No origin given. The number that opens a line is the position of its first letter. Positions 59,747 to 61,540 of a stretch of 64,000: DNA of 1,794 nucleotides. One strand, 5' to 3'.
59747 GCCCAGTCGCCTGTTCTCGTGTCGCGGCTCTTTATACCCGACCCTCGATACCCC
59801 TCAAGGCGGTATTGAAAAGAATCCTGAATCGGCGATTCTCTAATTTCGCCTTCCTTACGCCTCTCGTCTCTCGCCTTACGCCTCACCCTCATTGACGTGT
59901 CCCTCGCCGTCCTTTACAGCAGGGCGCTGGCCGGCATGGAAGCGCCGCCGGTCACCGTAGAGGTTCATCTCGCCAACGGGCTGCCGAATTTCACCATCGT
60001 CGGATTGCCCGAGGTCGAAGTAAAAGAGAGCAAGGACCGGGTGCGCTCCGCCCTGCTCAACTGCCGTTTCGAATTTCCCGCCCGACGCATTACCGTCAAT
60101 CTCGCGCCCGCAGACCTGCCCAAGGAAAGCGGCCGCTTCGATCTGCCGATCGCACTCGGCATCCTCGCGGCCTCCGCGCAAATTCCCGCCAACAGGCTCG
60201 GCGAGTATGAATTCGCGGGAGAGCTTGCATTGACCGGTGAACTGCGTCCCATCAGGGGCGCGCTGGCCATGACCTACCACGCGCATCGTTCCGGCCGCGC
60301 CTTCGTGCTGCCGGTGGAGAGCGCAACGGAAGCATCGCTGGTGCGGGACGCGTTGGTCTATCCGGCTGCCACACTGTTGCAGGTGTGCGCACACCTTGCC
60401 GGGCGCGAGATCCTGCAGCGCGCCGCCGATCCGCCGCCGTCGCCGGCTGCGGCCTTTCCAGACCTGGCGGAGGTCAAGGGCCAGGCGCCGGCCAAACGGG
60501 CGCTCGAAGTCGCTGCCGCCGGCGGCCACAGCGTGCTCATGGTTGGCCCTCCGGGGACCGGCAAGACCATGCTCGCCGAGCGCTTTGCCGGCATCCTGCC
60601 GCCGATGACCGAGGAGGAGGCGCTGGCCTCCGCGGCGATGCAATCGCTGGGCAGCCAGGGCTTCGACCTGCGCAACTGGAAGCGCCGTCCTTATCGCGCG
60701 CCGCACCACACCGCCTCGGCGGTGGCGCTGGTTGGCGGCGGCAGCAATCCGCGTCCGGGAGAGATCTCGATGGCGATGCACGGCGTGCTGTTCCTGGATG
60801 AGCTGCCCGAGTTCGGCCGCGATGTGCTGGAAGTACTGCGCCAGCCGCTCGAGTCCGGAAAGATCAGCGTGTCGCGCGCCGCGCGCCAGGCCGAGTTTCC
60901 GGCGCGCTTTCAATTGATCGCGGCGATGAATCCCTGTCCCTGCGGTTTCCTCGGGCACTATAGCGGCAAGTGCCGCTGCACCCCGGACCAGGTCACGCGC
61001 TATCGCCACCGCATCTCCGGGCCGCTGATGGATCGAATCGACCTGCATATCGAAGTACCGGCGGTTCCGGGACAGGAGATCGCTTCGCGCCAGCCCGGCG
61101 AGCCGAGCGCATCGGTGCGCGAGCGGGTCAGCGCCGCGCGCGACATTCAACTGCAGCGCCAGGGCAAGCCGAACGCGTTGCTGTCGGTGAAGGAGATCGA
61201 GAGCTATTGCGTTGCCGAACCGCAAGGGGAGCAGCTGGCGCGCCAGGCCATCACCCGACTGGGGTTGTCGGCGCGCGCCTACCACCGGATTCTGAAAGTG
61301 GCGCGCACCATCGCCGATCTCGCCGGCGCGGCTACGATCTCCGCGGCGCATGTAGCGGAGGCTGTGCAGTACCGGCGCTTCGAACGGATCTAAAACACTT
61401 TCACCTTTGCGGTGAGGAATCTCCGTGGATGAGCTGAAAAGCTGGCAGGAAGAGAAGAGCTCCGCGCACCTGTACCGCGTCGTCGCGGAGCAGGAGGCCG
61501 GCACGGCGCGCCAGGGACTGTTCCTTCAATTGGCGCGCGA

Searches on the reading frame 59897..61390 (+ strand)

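Call 105: search_protein_families(library=pfam, proteins=[window:59897-61390:+])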
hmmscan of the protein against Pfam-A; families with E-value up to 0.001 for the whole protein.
window:59897-61390:+ (498 aa): 8 families
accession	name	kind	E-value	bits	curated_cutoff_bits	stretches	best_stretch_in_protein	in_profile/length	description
PF01078.27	Mg_chelatase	-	1e-94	316.2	20.3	1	189-394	1-206/207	Magnesium chelatase, subunit ChlI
PF13541.12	ChlI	-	1e-45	155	27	1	21-141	1-120/121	Subunit ChlI of Mg-chelatase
PF13335.12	Mg_chelatase_C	-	6.4e-33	113.7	26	1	401-493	1-94/94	Magnesium chelatase, subunit ChlI C-terminal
PF07728.20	AAA_5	-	8.3e-12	45.7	22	1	213-348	2-125/139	AAA domain (dynein-related subfamily)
PF00493.29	MCM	-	1.5e-08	34.5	23.3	1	288-384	115-201/224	MCM P-loop domain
PF00158.32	Sigma54_activat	-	5.1e-06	26.7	20.2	0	281-345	80-142/168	Sigma-54 interaction domain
PF00004.35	AAA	-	1.3e-05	26.1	21.2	1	213-234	1-22/131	ATPase family associated with various cellular activities (AAA)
PF07724.20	AAA_2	-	0.00033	21.2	27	0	212-328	5-109/166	AAA domain (Cdc48 subfamily)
